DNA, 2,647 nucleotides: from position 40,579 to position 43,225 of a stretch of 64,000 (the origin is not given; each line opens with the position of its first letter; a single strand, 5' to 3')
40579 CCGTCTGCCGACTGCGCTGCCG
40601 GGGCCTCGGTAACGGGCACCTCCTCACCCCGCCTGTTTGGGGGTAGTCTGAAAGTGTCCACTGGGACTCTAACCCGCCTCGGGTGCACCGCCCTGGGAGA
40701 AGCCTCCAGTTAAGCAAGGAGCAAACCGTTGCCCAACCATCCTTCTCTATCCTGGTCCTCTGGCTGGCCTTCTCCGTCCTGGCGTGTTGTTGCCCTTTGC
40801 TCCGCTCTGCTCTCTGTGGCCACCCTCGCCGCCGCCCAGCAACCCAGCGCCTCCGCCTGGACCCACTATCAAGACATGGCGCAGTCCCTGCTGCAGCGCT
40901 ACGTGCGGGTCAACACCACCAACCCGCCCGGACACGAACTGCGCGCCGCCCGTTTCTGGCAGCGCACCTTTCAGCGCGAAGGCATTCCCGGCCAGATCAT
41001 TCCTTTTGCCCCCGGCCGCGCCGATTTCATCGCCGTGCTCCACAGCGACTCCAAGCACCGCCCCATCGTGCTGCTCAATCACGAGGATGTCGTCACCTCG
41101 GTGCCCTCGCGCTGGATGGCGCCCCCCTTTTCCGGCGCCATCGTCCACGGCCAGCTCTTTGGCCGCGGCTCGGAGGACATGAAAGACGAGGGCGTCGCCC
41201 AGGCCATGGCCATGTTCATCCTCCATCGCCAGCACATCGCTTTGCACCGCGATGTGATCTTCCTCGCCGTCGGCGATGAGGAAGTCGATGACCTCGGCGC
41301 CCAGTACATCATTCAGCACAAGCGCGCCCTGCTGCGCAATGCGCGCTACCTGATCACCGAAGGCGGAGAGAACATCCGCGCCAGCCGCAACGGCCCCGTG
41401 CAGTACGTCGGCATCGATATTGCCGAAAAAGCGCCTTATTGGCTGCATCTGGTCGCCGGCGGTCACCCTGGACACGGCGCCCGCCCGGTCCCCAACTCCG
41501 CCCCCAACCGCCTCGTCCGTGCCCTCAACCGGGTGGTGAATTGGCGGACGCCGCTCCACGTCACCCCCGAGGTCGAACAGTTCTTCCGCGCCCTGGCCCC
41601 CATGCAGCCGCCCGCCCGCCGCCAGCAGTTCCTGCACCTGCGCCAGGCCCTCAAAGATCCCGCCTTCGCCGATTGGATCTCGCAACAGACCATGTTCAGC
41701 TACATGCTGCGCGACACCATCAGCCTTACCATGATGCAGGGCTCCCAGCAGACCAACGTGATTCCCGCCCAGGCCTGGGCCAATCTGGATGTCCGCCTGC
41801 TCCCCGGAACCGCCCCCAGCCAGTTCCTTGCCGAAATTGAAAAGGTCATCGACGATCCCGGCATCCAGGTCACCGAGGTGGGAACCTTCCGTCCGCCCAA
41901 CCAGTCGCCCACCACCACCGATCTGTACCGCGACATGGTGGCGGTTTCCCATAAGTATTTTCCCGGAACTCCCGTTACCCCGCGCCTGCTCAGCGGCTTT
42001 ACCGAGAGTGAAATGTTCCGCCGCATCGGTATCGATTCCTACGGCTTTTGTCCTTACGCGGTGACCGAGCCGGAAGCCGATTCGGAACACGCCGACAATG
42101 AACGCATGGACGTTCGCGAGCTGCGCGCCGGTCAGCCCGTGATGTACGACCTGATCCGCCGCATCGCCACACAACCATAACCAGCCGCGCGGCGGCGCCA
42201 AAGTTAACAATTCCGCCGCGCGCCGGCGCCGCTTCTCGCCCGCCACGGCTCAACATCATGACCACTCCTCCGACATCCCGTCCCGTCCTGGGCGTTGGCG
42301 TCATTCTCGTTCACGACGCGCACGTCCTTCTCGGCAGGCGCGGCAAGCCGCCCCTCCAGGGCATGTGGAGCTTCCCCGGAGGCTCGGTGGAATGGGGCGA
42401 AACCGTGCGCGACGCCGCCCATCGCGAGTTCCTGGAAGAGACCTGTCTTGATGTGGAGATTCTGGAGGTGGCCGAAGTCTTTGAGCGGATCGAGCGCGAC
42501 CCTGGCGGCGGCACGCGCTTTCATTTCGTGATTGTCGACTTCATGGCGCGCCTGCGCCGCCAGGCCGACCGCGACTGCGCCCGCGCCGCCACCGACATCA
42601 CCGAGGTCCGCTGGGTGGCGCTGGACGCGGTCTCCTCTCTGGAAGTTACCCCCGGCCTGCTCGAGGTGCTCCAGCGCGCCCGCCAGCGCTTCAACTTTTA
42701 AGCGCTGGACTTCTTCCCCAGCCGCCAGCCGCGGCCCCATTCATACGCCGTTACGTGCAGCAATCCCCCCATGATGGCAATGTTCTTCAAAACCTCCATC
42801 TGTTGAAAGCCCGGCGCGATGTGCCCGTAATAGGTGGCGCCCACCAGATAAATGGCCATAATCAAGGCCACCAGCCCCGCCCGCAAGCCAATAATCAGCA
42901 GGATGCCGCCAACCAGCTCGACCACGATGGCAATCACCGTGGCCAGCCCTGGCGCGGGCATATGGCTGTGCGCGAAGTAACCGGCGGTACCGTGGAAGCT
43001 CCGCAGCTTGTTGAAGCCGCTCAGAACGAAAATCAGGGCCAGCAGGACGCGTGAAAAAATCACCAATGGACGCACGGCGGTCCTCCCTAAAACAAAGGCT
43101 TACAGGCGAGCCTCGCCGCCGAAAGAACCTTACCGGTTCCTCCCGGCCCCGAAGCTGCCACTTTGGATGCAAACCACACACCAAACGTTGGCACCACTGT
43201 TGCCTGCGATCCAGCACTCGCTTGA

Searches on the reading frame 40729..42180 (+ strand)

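Call 38: search_protein_families(library=pfam, proteins=[window:40729-42180:+])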
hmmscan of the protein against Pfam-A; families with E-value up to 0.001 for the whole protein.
window:40729-42180:+ (483 aa): 2 families
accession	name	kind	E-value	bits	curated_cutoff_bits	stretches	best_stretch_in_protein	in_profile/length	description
PF01546.33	Peptidase_M20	-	4.1e-19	69.7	24.6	1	115-477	2-205/206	Peptidase family M20/M25/M40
PF07687.19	M20_dimer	-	3.1e-10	40.4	21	1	237-378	7-103/107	Peptidase dimerisation domain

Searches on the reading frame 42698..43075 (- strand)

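Call 38: search_protein_families(library=pfam, proteins=[window:42698-43075:-])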
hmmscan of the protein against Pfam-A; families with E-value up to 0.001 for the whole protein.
window:42698-43075:- (125 aa): 2 families
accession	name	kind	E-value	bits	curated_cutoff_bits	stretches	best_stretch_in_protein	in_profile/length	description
PF07681.17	DoxX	-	5.7e-19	69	23.6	1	6-85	3-84/85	DoxX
PF07291.16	MauE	-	4.6e-08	33.9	27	1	1-84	1-87/128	Methylamine utilisation protein MauE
